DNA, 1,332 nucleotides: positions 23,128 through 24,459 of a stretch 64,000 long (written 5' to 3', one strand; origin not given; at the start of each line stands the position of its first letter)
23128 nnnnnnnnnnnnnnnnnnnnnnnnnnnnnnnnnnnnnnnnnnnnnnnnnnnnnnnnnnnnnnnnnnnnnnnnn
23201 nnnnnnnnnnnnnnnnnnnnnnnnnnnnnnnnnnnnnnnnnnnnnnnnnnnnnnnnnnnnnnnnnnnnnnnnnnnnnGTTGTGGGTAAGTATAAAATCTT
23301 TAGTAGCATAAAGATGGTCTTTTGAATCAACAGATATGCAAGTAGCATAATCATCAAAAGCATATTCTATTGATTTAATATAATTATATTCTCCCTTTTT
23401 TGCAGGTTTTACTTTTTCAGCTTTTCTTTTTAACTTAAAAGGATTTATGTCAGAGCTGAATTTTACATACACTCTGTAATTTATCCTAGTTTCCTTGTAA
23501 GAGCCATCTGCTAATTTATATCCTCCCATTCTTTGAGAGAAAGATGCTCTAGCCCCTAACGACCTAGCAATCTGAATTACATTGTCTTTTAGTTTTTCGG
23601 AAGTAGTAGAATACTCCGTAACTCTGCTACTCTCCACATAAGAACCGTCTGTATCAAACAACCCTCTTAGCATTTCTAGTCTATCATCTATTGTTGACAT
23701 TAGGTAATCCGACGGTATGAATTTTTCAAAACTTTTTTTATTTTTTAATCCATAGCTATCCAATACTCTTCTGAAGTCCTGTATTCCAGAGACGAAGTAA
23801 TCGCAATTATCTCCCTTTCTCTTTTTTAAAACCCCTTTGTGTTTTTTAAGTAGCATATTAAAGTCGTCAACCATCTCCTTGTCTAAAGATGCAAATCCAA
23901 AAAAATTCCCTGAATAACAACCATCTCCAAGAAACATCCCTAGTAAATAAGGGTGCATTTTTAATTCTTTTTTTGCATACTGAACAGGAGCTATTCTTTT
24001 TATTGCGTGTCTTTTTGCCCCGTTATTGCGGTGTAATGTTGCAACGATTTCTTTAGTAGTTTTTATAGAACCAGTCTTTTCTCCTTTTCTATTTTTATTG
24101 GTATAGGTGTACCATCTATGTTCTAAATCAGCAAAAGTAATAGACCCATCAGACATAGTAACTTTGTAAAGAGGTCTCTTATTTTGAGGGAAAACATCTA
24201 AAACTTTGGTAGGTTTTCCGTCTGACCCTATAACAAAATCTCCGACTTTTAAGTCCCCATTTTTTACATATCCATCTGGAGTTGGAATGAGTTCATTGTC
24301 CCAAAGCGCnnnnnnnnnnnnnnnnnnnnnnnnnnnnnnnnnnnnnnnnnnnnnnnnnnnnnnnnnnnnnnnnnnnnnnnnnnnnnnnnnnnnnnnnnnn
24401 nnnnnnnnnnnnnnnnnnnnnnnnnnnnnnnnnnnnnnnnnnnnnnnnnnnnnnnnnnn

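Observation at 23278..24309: Class-3 (WCT, Ala1) intein with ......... endonuclease splitting the Walker A motif of the replicative helicase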

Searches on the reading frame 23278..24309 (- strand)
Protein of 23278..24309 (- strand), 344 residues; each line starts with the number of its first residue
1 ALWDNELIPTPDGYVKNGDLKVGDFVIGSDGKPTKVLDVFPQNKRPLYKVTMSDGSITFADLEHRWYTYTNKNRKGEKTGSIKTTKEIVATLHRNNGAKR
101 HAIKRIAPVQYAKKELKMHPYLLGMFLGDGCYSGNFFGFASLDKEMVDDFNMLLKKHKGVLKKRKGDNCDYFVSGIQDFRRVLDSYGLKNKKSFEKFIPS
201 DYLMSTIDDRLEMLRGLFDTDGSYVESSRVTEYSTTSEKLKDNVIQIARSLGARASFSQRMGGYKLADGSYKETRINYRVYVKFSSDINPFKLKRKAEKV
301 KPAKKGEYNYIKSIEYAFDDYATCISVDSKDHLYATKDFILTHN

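Call 6: search_solved_structures(query=window:23278-24309:-, max_evalue=10, show_alignments=4)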
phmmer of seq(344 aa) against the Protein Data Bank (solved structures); distinct sequences matched with E-value up to 10: 10.
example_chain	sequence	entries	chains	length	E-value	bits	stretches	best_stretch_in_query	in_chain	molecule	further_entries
6rix_A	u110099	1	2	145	1.8e-12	50.3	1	8-70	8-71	Replicative DNA helicase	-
6bs8_A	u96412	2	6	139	4.2e-12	49.1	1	7-69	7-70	Replicative DNA helicase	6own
6riy_A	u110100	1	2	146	4.4e-12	49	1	8-70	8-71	Replicative DNA helicase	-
6riz_A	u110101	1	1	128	1.8e-09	40.4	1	8-87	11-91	gp41-1 intein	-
1um2_A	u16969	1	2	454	3.8e-08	36.1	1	186-344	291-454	ENDONUCLEASE PI-SCEI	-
1dfa_A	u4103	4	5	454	3.9e-08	36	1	186-344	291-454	PI-SCEI ENDONUCLEASE | ENDONUCLEASE PI-SCEI | PI-SCEI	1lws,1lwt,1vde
6qaz_A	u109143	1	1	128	1.1e-07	34.6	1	8-87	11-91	cyanophage-like gp41-1 intein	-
1jva_A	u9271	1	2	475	1.1e-07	34.5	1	186-343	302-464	VMA1-DERIVED HOMING ENDONUCLEASE X10SSS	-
1ef0_A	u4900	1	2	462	1.3e-07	34.3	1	186-343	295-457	PI-SCEI ENDONUCLEASE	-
9cop_A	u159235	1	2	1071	1.1e-06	31.3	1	186-344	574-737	V-type proton ATPase catalytic subunit A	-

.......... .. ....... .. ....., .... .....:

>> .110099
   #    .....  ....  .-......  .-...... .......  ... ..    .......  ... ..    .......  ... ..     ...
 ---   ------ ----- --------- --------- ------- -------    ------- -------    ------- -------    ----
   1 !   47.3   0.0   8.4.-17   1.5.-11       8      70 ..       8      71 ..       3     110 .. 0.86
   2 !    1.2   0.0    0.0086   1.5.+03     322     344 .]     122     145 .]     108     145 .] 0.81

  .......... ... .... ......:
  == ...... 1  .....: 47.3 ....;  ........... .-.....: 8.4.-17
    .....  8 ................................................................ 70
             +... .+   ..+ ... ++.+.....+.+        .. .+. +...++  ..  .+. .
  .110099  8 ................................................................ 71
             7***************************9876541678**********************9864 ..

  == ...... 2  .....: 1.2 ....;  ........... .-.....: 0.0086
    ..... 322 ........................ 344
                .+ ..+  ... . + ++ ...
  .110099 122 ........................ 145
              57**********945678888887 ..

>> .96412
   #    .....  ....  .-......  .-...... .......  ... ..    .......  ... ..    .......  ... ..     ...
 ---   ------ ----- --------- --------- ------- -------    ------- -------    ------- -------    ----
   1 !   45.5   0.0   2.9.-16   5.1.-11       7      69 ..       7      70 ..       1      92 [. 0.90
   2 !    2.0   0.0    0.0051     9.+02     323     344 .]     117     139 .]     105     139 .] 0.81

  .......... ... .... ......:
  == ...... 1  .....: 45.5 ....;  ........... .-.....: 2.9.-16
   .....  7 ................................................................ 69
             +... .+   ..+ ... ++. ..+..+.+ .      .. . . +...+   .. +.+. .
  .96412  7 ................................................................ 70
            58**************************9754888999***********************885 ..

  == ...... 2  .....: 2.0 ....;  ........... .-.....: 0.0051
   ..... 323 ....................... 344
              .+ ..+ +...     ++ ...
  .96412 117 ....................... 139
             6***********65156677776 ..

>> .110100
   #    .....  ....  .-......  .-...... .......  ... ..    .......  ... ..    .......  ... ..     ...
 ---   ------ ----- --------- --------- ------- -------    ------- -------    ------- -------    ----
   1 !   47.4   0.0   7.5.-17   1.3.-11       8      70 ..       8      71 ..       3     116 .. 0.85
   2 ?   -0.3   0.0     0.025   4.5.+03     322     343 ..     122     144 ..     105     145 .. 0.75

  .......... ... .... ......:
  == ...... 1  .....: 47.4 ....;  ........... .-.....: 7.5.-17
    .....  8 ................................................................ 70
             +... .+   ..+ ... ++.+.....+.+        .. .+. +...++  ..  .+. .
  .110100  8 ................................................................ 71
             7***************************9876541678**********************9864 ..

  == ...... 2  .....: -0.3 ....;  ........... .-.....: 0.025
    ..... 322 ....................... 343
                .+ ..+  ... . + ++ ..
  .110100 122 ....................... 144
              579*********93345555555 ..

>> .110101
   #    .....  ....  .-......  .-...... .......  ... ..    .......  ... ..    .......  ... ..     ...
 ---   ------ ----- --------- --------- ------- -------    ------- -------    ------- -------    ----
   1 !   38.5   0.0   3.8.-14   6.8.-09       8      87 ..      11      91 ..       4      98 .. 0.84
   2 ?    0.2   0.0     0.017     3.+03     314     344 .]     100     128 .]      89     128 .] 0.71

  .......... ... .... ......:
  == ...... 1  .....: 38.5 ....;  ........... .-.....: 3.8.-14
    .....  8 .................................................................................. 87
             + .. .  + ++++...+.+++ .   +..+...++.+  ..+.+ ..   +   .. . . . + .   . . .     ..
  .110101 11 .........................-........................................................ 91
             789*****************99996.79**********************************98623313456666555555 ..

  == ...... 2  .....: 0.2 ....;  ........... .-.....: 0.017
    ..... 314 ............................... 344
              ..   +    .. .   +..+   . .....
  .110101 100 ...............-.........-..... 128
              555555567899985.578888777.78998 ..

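Call 7: search_protein_families(library=phrogs, proteins=[window:23278-24309:-], max_evalue=0.01)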
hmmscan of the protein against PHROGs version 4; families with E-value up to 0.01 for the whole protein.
seq(344 aa): 8 families
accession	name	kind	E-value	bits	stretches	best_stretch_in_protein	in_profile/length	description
phrog_19299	-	head and packaging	6.9e-36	124.9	1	7-344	38-385/702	terminase large subunit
phrog_36964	-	head and packaging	4.8e-29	102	1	4-344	95-434/890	terminase large subunit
phrog_15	-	head and packaging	3.7e-21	76.2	1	6-242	84-326/1330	terminase large subunit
phrog_510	-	DNA, RNA and nucleotide metabolism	1.5e-15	58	1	17-231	424-633/667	DNA primase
phrog_50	-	DNA, RNA and nucleotide metabolism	1.8e-13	51.4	1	9-129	96-213/570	DnaC-like helicase loader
phrog_30356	-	DNA, RNA and nucleotide metabolism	2.9e-10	39.9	1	4-259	388-636/823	helicase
phrog_38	-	head and packaging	2.8e-05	24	1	4-101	157-246/760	terminase large subunit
phrog_26446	-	DNA, RNA and nucleotide metabolism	0.00025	20.3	1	6-248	372-611/761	anaerobic ribonucleoside reductase large subunit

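Call 12: find_homologous_proteins(query=window:23278-24309:-, max_evalue=0.00001)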
Query seq(344 aa) (344 aa): 25 proteins with E <= 0.00001 among 1307 candidates.
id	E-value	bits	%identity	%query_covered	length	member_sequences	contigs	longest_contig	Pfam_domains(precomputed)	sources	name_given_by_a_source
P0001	3.7e-47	179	37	97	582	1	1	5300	PF13604.13,PF13245.13,PF14528.12,PF02562.23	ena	-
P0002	1.1e-46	178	36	98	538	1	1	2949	PF13245.13,PF02562.23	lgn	-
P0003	4.1e-44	169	34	99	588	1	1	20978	PF14528.12,PF02562.23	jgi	-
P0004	8.3e-43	165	35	100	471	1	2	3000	PF14528.12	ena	-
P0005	1.6e-42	164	35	100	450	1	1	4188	PF05204.20,PF14528.12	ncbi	-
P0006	1.5e-41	161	34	100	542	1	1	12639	PF13604.13,PF13245.13,PF02562.23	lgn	-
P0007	9.5e-40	155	33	100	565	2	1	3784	PF05204.20,PF14528.12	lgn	-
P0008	8.8e-38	148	34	98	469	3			PF14528.12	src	-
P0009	1.3e-37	148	32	99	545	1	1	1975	PF14528.12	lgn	-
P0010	5.5e-37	146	33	98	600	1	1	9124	PF14528.12,PF02562.23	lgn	-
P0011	1.4e-36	144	33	85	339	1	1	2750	PF05204.20,PF14528.12,PF14527.12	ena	-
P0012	2.9e-34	137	30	100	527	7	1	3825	PF14528.12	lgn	-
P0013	6.6e-34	136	30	100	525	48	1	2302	PF14528.12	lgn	-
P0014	1.3e-33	135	33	87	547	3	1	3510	PF05204.20,PF14528.12,PF00772.27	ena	-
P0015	3.5e-33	133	33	98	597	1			PF03796.22,PF14528.12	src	-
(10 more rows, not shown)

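Call 23: search_dna_similar(query=window:23278-24309:-, collection=phages, mode=protein, max_rows=25)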
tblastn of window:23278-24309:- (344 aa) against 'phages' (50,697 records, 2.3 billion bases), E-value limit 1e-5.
Records with a match: 803; places in all: 842; records where one place covers at least 80% of the query: 483.
Best place of each record, by identity: <60% 803.
By first word of the organism name: Mycobacterium 300; Salmonella 148; Vibrio 69; Stx2a-converting 49; Escherichia 27; Klebsiella 24; Pseudomonas 23; Aeromonas 21; Gordonia 15; Enterococcus 14; and 44 more.
By host as written in the record: Mycobacterium smegmatis mc2 155 230; - 117; Salmonella enterica 41; Mycobacterium smegmatis mc#155 34; Salmonella enterica subsp. enterica serovar Typhimurium 25; Salmonella enterica subsp. enterica serovar Enteritidis 21; Klebsiella pneumoniae 13; Mycobacterium smegmatis mc2155 11; and 158 more.
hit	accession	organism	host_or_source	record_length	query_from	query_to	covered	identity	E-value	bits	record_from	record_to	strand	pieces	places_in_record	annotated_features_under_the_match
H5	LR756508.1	uncultured phage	metagenomic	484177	8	344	98%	37.5%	7e-49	181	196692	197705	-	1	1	record has no annotation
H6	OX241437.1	Vibrio phage 424E50-1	Seawater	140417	8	344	98%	35.8%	8e-37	146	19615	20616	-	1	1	putative DNA helicase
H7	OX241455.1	Vibrio phage 501E54-1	Seawater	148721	8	344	98%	35.8%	9e-37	146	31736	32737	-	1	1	putative DNA helicase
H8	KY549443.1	Enterococcus phage EFP01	Enterococcus faecium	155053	1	344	100%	34.3%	7e-44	167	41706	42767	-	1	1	helicase/primase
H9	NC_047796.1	Enterococcus phage EFP01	Enterococcus faecium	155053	1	344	100%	34.3%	7e-44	167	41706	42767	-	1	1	DarB-like antirestriction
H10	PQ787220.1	phage ENP2309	sewage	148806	1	344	100%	34.3%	7e-44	167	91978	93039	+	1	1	putative DNA helicase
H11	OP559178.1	Enterococcus phage vB_Efa29212_3e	Enterococcus sp.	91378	1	344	100%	34.3%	1e-43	166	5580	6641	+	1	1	hypothetical protein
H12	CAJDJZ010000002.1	Enterococcus phage vB_EfaH_149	Zamorano cheese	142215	1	344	100%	34.2%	2e-43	165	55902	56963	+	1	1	DNA helicase, phage-associated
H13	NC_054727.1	Mycobacterium phage Phrappuccino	Mycobacterium smegmatis mc#155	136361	10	344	97%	35.0%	2e-53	194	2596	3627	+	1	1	2: DarB-like antirestriction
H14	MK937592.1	Mycobacterium phage Phrappuccino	Mycobacterium smegmatis mc#155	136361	10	344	97%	35.0%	2e-53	194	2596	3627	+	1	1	2: terminase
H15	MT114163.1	Mycobacterium phage Settecandela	Mycobacterium smegmatis mc#155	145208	10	344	97%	35.0%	2e-53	194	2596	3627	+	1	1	2: terminase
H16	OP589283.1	Shewanella phage FishSpeaker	Shewanella oneidensis MR-1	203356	5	344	99%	34.4%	1e-39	154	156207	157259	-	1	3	DNA helicase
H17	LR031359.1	Enterococcus phage 156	-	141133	1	344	100%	34.0%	2e-43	166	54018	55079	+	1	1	DNA helicase, phage-associated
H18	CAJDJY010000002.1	Enterococcus phage 156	Cheese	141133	1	344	100%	34.0%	2e-43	166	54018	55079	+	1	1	DNA helicase, phage-associated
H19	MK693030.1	Enterococcus phage vB_EfaM_Ef2.1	Enterococcus faecalis strain AH2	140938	1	344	100%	34.0%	3e-43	165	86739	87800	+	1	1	DNA helicase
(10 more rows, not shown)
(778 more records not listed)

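Call 31: predict_structure(alignment_id=A1)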
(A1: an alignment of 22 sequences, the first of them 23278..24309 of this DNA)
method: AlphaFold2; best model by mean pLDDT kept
length: 344 residues; sequences in the alignment: 22
mean_pLDDT: 90.2   pTM: 0.89
mean pLDDT of the five models: 90.2, 90.1, 89.6, 89.4, 88.6
residues with pLDDT >= 90: 235; 70-90: 87; 50-70: 22; < 50: 0
segments of 3 or more residues with pLDDT < 50: none
pLDDT, mean of each block of 10 residues (from residue 1): 97 97 98 98 98 96 94 62 94 72 94 94 92 75 87 84 79 75 89 94 97 97 92 96 98 95 87 89 90 94 77 97 97 96 88
secondary structure, 60 per line:
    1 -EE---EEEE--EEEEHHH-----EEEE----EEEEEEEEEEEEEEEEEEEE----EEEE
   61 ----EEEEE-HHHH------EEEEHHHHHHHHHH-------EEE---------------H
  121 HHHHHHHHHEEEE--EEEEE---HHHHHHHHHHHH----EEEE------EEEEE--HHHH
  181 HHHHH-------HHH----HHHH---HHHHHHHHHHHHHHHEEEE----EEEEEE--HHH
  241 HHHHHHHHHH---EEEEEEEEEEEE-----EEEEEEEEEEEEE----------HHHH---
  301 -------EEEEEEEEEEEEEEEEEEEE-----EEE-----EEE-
elements in order: E7-10 E13-16 E25-28 E33-52 E57-60 E65-69 H71-74 E81-84 H85-94 E102-104 H120-129 E130-133 E136-140 H144-155 E160-163 E170-174 H177-185 H200-203 H207-221 E222-225 E230-235 H238-250 E254-265 E271-283 H294-297 E308-327 E333-335 E341-343

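Call 34: fold_search(model_id=the predicted structure, library=pdb)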
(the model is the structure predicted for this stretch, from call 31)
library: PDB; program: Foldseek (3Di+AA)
matches with E <= 10: 879; with E <= 0.001: 68
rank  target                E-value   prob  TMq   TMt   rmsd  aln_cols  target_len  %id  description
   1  1ef0_A                1.2e-18  1.00  0.71  0.59   8.8       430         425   17  CRYSTAL STRUCTURE OF PI-SCEI MINIPRECURSOR (released 2000-06-07)
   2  7qsu                  2.4e-18  1.00  0.61  0.58   6.7       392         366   15  Crystal structure of homing endonuclease-associated TliVMA intein (C1A, d333-339) (released 2022-03-30)
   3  1vde_A                6.4e-18  1.00  0.72  0.59   8.5       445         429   16  PI-SCEI, A HOMING ENDONUCLEASE WITH PROTEIN SPLICING ACTIVITY (released 1998-04-08)
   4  1vde_B                7.6e-18  1.00  0.70  0.57   8.6       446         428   17  PI-SCEI, A HOMING ENDONUCLEASE WITH PROTEIN SPLICING ACTIVITY (released 1998-04-08)
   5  1lws_A                6.1e-17  1.00  0.70  0.58   8.7       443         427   17  Crystal structure of the intein homing endonuclease PI-SceI bound to its recognition sequence (released 2002-09-27)
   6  1dfa                  8.7e-17  1.00  0.74  0.64   6.5       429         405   16  CRYSTAL STRUCTURE OF PI-SCEI IN C2 SPACE GROUP (released 1999-12-08)
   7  1lwt_A                1.1e-16  1.00  0.72  0.57   8.4       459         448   16  Crystal structure of the intein homing endonuclease PI-SceI bound to its substrate DNA (Ca2+ free) (released 2002-09-27)
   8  1um2_B                4.7e-16  1.00  0.76  0.64   4.8       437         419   16  Crystal Structure of the Vma1-Derived Endonuclease with the Ligated Extein Segment (released 2004-09-22)
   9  1jva_A                1.3e-15  1.00  0.69  0.57   8.8       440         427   16  CRYSTAL STRUCTURE OF THE VMA1-DERIVED ENDONUCLEASE BEARING THE N AND C EXTEIN PROPEPTIDES (released 2002-08-29)
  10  1jva_B                1.7e-15  1.00  0.75  0.62   4.9       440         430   15  CRYSTAL STRUCTURE OF THE VMA1-DERIVED ENDONUCLEASE BEARING THE N AND C EXTEIN PROPEPTIDES (released 2002-08-29)
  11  1um2_A                7.7e-15  1.00  0.74  0.62   5.9       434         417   15  Crystal Structure of the Vma1-Derived Endonuclease with the Ligated Extein Segment (released 2004-09-22)
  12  7qss                  9.7e-15  1.00  0.60  0.50   8.6       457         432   14  Crystal structure of homing endonuclease-associated TliVMA intein (C1A) (released 2022-03-30)
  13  1ef0_B                1.5e-14  1.00  0.66  0.59   8.8       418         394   16  CRYSTAL STRUCTURE OF PI-SCEI MINIPRECURSOR (released 2000-06-07)
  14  7qst                  9.9e-14  1.00  0.65  0.62   8.2       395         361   14  Crystal structure of homing endonuclease-associated PhoVMA intein (C1A) (released 2022-03-30)
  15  1dq3                  6.5e-12  1.00  0.59  0.47   6.5       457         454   14  CRYSTAL STRUCTURE OF AN ARCHAEAL INTEIN-ENCODED HOMING ENDONUCLEASE PI-PFUI (released 2000-07-05)
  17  6riy_A                2.9e-07  1.00  0.22  0.55   3.0       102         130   37  Crystal structure of MchDnaB-1 intein (N145AA) (released 2020-05-13)
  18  6riy_B                3.6e-07  1.00  0.21  0.51   3.7       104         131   38  Crystal structure of MchDnaB-1 intein (N145AA) (released 2020-05-13)
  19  6bs8_C                5.2e-07  1.00  0.19  0.49   3.0        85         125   39  The class 3 DnaB intein from Mycobacterium smegmatis (released 2018-11-21)
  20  6rix_B                5.8e-07  1.00  0.22  0.55   3.0       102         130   37  Crystal structure of MchDnaB-1 intein (released 2020-05-13)
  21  6bs8_B                7.8e-07  1.00  0.19  0.47   6.4       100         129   32  The class 3 DnaB intein from Mycobacterium smegmatis (released 2018-11-21)
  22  6rix_A                1.1e-06  1.00  0.22  0.54   3.1       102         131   37  Crystal structure of MchDnaB-1 intein (released 2020-05-13)
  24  6bs8_A                1.3e-06  1.00  0.21  0.53   2.9        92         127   36  The class 3 DnaB intein from Mycobacterium smegmatis (released 2018-11-21)
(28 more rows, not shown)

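Call 53: find_related_loci(query=window:23278-24309:-, collection=viral_contigs, flank=4000)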
Query window:23278-24309:- (344 aa) in viral_contigs; peptide patterns used: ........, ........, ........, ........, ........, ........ (x = any residue, [..] = any of these).
39 stretches matched a pattern, but none encodes a relative of the query by tblastn (E <= 1e-3).

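Call 58: get_annotated_region(hit=H8, flank=2500)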
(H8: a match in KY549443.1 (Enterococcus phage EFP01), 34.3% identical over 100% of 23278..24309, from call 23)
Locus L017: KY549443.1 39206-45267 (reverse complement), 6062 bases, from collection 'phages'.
description: Enterococcus phage EFP01, complete genome.
organism: Enterococcus phage EFP01 (NCBI taxid 1926594)
taxonomy: Viruses; Duplodnaviria; Heunggongvirae; Uroviricota; Caudoviricetes; Herelleviridae; Brockvirinae; Schiekvirus; Schiekvirus EFP01
host: Enterococcus faecium; source: sewage; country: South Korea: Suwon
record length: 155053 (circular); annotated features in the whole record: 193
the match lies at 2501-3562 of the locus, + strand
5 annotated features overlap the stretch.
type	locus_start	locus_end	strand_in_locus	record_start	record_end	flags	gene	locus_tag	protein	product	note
CDS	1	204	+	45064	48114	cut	-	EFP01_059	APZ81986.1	putative helicase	-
CDS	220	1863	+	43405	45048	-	-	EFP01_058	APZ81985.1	putative transcriptional regulator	-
CDS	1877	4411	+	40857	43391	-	-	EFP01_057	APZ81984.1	helicase/primase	-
CDS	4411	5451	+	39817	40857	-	-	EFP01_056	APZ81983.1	putative exonuclease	-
CDS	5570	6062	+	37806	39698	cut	-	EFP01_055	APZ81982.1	putative exonuclease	-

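Call 59: get_annotated_region(hit=H5, flank=2500)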
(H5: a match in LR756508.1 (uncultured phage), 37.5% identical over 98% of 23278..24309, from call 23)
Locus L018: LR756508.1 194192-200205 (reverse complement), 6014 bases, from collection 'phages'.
description: uncultured phage genome assembly, chromosome: 1.
organism: uncultured phage (NCBI taxid 278008)
taxonomy: Viruses; environmental samples
host: -; source: metagenomic; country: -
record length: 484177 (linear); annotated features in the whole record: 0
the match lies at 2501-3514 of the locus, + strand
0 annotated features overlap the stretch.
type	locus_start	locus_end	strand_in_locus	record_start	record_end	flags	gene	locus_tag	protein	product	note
